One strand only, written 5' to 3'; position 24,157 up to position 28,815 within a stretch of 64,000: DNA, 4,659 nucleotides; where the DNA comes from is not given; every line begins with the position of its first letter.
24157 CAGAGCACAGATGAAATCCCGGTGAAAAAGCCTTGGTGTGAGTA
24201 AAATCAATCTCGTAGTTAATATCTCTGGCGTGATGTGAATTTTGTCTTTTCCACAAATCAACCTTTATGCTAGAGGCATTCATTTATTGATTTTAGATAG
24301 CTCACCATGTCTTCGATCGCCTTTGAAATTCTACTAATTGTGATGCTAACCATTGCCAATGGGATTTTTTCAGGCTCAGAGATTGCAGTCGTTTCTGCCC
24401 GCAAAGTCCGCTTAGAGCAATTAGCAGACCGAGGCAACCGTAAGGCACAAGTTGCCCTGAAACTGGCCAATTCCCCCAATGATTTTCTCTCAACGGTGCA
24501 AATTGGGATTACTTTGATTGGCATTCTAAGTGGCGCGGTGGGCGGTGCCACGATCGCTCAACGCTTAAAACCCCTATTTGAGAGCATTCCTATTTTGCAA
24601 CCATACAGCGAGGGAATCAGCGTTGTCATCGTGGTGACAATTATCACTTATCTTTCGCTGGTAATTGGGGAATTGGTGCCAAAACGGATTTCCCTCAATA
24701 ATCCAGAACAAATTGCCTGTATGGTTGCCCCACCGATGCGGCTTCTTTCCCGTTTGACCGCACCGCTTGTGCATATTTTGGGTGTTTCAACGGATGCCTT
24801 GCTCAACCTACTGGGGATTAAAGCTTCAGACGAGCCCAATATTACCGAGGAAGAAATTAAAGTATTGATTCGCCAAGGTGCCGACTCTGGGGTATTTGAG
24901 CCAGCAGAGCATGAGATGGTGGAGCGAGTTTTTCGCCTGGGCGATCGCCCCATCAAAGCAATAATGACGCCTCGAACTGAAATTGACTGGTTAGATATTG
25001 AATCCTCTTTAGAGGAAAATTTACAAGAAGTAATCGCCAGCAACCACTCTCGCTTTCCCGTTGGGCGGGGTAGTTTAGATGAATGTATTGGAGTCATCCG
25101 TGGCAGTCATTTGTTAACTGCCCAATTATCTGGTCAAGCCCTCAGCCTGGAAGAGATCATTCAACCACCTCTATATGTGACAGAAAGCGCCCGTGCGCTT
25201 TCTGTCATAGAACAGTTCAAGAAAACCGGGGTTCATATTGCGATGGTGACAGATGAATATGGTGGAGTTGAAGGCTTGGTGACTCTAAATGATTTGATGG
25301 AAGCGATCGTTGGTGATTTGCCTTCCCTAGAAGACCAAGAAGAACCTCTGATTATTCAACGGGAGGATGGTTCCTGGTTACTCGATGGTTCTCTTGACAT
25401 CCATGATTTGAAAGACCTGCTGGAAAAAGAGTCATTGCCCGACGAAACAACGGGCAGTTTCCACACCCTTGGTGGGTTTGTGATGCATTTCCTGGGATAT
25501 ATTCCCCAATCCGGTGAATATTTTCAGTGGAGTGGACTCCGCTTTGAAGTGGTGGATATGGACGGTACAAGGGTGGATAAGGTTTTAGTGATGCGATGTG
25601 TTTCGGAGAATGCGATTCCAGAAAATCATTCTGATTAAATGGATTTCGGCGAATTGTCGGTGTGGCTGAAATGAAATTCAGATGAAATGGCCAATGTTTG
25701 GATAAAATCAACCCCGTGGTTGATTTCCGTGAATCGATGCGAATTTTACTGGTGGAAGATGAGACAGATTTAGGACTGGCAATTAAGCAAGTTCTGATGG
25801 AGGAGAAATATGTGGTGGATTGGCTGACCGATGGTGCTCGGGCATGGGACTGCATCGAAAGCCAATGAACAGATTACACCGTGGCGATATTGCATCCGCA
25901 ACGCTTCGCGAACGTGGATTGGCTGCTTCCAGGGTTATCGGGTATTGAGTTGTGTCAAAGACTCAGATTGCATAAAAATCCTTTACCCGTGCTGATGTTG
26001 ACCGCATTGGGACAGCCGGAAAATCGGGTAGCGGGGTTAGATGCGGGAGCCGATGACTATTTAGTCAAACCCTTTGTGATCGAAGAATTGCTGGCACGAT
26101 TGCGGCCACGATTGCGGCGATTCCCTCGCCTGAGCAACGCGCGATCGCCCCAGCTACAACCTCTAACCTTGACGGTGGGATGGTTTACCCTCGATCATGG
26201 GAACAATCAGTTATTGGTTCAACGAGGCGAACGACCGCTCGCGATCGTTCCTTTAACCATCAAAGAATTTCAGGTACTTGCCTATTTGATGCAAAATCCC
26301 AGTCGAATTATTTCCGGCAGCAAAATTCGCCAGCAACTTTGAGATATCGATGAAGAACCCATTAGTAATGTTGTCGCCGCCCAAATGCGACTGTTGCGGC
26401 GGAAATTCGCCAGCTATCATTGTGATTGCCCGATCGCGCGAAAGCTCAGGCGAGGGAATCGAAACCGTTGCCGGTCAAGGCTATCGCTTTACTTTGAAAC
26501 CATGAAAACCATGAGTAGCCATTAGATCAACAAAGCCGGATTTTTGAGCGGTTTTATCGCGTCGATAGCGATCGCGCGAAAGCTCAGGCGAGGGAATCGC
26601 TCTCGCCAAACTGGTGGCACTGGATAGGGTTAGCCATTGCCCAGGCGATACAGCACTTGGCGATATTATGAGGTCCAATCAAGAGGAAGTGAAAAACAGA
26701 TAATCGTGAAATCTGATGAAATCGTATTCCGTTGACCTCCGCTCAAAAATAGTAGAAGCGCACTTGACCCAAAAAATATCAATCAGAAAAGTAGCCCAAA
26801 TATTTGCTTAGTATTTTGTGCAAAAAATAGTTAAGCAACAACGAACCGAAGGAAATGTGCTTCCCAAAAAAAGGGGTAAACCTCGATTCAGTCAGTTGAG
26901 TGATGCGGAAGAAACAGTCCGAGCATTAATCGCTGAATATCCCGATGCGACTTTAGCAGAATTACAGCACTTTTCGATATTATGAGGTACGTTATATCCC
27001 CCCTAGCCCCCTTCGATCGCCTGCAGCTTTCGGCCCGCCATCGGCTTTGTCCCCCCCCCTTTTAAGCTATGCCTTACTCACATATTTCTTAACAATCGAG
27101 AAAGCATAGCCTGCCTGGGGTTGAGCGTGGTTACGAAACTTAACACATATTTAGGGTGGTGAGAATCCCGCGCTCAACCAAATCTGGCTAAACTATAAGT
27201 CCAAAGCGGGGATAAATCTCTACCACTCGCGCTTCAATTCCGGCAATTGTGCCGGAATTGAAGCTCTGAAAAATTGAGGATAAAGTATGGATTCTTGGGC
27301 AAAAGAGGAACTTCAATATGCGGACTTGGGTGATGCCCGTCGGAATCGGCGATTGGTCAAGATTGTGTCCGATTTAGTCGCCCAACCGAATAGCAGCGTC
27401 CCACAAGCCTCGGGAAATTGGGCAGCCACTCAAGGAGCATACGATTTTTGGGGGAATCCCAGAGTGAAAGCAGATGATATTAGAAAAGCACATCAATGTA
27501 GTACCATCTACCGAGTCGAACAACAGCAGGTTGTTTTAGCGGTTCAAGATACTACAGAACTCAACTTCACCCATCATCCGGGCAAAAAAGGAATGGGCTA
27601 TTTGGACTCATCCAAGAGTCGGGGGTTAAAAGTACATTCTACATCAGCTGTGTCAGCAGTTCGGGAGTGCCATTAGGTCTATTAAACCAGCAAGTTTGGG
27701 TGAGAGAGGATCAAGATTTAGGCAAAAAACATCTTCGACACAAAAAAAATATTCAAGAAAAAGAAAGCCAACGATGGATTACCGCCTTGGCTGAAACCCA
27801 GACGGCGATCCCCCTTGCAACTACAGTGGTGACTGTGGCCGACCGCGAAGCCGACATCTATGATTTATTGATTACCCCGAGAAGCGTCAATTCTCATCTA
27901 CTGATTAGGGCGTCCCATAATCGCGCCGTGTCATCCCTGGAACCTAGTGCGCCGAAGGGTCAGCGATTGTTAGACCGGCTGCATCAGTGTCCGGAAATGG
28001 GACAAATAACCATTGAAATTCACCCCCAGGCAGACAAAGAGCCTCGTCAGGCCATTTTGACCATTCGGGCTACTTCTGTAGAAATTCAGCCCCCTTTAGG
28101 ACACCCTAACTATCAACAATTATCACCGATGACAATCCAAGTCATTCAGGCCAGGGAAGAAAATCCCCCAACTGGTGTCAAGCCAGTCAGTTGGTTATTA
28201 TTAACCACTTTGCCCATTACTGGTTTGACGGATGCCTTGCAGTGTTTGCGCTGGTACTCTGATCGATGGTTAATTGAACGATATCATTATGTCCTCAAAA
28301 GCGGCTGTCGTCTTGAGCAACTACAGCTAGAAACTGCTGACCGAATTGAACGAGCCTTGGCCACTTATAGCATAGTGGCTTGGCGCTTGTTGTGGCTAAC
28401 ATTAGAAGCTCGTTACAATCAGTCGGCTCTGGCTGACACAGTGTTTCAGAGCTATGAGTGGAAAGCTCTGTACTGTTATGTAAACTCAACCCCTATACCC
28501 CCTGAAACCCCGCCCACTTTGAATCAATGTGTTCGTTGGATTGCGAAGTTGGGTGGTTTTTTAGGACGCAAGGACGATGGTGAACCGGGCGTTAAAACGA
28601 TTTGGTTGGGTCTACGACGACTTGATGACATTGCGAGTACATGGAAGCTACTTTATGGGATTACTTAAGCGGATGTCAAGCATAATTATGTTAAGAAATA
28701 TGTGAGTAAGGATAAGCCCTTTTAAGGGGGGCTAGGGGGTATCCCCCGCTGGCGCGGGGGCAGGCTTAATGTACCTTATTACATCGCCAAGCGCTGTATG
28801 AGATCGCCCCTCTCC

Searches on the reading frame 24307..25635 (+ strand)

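Call 23: search_protein_families(library=pfam, proteins=[window:24307-25635:+], max_evalue=0.00001)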
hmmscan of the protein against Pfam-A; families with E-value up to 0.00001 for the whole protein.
window:24307-25635:+ (443 aa): 3 families
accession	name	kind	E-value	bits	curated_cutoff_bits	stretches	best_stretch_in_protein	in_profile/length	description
PF01595.25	CNNM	-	1.1e-54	185.3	28.4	1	9-201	1-181/181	Cyclin M transmembrane N-terminal domain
PF03471.22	CorC_HlyC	-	2.8e-22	78.9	27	1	351-428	2-77/81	Transporter associated domain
PF00571.33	CBS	-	7.9e-12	45.8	24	1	283-335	3-56/57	CBS domain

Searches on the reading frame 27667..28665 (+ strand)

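Call 23: search_protein_families(library=pfam, proteins=[window:27667-28665:+], max_evalue=0.00001)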
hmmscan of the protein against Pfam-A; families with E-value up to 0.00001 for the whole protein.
window:27667-28665:+ (333 aa): 2 families
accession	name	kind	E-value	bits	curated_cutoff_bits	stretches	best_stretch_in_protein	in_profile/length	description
PF02281.22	Dimer_Tnp_Tn5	-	9e-18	64.9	26.7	1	236-319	1-82/99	Transposase Tn5 dimerisation domain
PF01609.27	DDE_Tnp_1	-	4.2e-07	30.4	23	1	45-237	69-197/200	Transposase DDE domain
